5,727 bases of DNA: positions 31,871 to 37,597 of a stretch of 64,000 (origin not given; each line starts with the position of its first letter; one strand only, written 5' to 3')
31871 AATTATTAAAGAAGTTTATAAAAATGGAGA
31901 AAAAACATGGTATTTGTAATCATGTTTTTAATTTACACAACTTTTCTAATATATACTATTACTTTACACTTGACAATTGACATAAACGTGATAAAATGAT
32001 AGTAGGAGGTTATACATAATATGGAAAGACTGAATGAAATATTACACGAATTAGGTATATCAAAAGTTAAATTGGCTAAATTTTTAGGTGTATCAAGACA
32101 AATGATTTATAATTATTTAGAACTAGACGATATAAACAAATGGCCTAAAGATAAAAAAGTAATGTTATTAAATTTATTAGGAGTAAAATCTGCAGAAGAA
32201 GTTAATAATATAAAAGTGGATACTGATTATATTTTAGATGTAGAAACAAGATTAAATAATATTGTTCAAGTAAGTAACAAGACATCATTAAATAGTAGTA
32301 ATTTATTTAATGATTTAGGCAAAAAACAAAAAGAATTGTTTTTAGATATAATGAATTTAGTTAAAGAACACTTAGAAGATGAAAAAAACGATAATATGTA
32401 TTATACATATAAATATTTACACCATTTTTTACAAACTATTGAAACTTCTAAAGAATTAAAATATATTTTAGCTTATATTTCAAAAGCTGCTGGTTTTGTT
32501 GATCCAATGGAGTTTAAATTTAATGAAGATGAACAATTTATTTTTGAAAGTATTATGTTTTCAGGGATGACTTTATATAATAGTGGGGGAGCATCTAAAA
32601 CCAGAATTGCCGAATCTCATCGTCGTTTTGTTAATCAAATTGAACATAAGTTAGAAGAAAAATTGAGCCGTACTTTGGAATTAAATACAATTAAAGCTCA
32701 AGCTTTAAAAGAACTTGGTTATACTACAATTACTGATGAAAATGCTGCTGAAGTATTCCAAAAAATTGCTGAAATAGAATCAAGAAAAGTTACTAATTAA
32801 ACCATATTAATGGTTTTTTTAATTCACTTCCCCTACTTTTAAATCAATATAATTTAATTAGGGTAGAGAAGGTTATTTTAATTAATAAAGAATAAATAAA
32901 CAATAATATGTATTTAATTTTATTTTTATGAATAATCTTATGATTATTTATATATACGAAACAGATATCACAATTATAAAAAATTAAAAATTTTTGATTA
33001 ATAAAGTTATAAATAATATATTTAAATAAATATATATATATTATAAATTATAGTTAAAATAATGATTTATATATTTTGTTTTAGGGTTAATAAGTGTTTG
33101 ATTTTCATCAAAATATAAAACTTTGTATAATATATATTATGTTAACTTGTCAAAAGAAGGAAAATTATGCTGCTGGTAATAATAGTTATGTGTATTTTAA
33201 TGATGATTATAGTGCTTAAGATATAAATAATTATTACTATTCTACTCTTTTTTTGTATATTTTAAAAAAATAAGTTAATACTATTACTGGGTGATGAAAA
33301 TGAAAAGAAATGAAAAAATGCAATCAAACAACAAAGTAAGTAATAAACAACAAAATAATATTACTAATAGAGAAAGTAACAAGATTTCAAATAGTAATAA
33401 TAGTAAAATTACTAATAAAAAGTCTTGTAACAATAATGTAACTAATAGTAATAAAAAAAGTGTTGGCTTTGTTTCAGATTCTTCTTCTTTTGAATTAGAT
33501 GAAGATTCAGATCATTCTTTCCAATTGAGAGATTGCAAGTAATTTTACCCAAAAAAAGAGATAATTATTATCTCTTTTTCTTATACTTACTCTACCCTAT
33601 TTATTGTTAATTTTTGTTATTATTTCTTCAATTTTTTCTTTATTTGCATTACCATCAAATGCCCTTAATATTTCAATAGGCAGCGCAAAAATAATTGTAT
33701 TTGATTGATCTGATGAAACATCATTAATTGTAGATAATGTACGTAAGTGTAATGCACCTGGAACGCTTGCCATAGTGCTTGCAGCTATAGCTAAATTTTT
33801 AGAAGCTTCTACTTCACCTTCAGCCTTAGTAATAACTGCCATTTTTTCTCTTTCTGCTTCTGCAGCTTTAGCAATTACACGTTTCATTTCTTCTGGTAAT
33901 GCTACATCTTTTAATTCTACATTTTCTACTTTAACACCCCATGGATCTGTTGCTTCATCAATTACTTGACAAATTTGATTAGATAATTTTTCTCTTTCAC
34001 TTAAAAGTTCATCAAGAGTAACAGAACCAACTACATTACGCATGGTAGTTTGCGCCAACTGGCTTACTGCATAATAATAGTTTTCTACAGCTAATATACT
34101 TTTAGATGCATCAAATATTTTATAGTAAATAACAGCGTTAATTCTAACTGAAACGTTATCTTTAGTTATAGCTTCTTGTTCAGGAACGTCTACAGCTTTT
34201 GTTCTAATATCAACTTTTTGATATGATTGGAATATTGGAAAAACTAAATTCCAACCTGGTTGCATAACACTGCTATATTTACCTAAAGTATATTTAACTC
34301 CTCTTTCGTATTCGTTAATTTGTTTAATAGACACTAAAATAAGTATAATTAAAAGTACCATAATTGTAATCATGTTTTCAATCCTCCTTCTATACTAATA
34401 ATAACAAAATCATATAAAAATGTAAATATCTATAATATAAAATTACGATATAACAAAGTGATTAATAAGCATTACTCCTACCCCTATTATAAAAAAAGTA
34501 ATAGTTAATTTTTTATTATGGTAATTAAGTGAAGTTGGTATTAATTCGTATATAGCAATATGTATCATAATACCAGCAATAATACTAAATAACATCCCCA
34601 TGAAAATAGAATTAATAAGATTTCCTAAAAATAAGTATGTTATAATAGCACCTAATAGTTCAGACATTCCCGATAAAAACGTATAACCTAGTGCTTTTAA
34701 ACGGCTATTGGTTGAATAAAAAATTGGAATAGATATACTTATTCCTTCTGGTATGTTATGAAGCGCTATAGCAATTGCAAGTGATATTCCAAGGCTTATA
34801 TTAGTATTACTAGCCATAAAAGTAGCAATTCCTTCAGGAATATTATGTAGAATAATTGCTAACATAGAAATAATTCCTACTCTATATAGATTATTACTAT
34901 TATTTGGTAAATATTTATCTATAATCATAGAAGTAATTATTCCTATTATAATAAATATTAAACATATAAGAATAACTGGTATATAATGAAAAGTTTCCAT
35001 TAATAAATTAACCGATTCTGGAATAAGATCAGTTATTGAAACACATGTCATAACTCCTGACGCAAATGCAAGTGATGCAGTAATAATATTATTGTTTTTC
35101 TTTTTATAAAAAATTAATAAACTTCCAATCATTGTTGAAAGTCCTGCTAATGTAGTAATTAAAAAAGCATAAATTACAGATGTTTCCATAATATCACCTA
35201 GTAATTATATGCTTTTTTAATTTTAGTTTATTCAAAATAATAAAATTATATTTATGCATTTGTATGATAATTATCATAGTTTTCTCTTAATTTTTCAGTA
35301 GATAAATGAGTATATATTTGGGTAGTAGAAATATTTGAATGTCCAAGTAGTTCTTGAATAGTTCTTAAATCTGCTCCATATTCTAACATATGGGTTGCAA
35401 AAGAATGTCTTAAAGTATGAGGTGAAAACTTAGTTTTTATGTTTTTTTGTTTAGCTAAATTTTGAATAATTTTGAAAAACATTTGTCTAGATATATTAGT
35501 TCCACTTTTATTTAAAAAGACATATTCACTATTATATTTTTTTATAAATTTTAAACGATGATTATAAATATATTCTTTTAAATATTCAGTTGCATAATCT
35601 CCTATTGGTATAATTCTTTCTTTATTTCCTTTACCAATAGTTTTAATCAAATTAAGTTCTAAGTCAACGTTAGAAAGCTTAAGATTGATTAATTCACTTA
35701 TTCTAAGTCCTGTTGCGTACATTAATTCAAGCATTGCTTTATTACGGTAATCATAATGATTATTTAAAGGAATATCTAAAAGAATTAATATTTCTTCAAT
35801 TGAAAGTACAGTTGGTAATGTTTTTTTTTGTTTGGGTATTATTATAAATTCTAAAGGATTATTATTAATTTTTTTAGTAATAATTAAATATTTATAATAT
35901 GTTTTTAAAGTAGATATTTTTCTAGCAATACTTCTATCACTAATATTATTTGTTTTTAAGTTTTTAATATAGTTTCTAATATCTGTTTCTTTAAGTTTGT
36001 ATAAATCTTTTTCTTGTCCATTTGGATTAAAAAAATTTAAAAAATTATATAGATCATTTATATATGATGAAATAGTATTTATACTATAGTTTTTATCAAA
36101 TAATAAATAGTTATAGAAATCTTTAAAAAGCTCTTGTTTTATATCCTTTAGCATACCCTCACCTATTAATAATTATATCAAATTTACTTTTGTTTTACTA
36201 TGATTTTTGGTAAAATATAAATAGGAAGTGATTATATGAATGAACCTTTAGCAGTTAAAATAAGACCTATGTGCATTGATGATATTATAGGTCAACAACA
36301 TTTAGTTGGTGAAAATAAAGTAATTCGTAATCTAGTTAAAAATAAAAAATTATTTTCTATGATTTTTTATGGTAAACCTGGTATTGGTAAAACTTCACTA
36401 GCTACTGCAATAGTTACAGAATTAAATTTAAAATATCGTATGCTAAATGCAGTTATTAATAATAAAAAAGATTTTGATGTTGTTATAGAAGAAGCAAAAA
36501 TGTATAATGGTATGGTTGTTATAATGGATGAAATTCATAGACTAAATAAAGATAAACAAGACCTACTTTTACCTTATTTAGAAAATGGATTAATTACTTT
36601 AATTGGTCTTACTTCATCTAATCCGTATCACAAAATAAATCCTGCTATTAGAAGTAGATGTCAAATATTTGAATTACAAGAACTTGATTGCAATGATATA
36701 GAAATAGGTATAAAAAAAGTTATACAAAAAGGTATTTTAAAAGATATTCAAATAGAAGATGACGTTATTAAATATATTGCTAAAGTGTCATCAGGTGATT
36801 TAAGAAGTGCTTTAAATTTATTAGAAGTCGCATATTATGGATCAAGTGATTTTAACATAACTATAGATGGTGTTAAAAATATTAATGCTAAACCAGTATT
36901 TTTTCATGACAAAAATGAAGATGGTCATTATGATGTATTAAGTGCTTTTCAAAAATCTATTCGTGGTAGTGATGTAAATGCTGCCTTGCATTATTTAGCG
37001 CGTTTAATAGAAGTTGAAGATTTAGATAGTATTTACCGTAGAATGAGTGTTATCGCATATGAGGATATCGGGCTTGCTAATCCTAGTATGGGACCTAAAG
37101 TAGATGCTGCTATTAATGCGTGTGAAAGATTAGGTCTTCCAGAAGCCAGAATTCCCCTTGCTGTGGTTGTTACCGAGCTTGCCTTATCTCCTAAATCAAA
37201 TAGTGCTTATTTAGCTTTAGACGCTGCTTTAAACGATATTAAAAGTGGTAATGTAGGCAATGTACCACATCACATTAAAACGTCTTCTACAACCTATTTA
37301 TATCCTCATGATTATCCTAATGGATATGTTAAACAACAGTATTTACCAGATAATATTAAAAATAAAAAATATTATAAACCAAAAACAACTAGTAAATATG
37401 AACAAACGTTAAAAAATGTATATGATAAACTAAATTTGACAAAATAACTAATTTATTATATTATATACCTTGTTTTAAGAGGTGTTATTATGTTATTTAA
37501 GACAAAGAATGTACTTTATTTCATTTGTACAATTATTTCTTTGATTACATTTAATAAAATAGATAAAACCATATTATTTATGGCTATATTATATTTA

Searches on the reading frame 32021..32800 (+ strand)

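Call 31: search_protein_families(library=pfam, proteins=[window:32021-32800:+], max_evalue=0.001)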
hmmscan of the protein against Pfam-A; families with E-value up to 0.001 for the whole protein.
window:32021-32800:+ (259 aa): 1 family
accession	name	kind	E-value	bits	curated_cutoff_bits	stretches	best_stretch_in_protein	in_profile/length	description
PF02796.21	HTH_7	-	0.00033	21.2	23.8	0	8-34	17-43/45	Helix-turn-helix domain of resolvase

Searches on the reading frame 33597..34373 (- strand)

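Call 31: search_protein_families(library=pfam, proteins=[window:33597-34373:-], max_evalue=0.001)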
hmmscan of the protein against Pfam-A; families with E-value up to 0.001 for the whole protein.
window:33597-34373:- (258 aa): 2 families
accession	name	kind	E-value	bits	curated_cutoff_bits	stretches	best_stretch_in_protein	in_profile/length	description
PF01145.31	Band_7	-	1.5e-40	139.6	23.6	1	17-187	1-175/176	SPFH domain / Band 7 family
PF13421.11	Band_7_1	-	2.7e-06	27.6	24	1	107-171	141-207/211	SPFH domain-Band 7 family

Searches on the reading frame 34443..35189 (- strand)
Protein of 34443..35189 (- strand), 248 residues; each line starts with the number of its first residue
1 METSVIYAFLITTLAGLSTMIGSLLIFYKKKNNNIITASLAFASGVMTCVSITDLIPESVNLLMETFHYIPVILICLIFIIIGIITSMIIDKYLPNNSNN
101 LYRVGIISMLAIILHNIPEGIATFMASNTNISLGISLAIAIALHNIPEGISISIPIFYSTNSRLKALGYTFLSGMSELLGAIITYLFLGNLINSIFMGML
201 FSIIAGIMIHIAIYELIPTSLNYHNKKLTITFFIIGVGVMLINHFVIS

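Call 31: search_protein_families(library=pfam, proteins=[window:34443-35189:-], max_evalue=0.001)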
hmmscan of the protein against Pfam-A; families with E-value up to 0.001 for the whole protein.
window:34443-35189:- (248 aa): 1 family
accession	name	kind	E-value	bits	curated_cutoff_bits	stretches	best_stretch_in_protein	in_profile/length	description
PF02535.28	Zip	-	6.4e-31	108.2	35.1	2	104-242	177-321/323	ZIP Zinc transporter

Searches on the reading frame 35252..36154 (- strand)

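Call 31: search_protein_families(library=pfam, proteins=[window:35252-36154:-], max_evalue=0.001)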
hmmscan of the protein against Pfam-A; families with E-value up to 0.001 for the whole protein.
window:35252-36154:- (300 aa): 3 families
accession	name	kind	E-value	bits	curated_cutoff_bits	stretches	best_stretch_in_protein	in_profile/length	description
PF00589.27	Phage_integrase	-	6.8e-53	179.4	27.1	1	117-286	3-170/172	Phage integrase family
PF02899.23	Phage_int_SAM_1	-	9.5e-19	67.9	22.3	1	11-91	2-80/83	Phage integrase, N-terminal SAM-like domain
PF13495.12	Phage_int_SAM_4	-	8.4e-08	33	27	1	9-91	1-79/85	Phage integrase, N-terminal SAM-like domain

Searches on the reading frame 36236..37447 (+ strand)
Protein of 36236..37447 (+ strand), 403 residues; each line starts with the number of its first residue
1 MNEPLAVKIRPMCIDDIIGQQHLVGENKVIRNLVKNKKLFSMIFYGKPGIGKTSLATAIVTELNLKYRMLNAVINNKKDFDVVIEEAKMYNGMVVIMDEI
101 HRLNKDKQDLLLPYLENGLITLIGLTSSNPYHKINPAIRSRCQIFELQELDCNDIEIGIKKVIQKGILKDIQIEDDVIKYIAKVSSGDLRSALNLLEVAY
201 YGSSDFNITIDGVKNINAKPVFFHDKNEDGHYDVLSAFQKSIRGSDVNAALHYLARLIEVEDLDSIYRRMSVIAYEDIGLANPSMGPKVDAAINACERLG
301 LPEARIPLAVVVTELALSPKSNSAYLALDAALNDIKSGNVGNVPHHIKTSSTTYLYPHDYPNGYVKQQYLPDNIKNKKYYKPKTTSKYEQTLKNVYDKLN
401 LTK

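Call 31: search_protein_families(library=pfam, proteins=[window:36236-37447:+], max_evalue=0.001)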
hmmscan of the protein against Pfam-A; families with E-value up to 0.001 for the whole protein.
window:36236-37447:+ (403 aa): 11 families
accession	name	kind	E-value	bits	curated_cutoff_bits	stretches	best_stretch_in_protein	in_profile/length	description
PF12002.13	MgsA_C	-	5.1e-54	183.1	27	1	244-399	1-166/167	MgsA AAA+ ATPase C terminal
PF16193.11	AAA_assoc_2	-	3.7e-21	75.6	34.3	1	169-243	3-81/81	AAA C-terminal domain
PF05496.18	RuvB_N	-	4.9e-15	56.1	27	1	9-122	1-115/159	Holliday junction DNA helicase RuvB P-loop domain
PF00004.35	AAA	-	1.5e-14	55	21.2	1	42-145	1-126/131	ATPase family associated with various cellular activities (AAA)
PF21960.2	RCF1-5-like_lid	-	2.8e-06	27.6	27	1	171-200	12-42/43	RCF1/5-like, AAA+ ATPase lid domain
PF13177.12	DNA_pol3_delta2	-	5e-06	27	27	1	93-150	103-160/161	DNA polymerase III, delta subunit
PF07728.20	AAA_5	-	3.4e-05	24.3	22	0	42-120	2-95/139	AAA domain (dynein-related subfamily)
PF00910.28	RNA_helicase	-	7.8e-05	23.6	21.5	1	43-132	2-81/105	RNA helicase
PF06068.19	TIP49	-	0.00019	21.1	23.8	1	15-67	24-78/347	TIP49 P-loop domain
PF00931.28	NB-ARC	-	0.00061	19.6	23.5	0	27-66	6-45/248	NB-ARC domain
PF22703.2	Cdc6_lid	-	0.00064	20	27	0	172-199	16-46/68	Cdc6 AAA+ ATPase-type lid domain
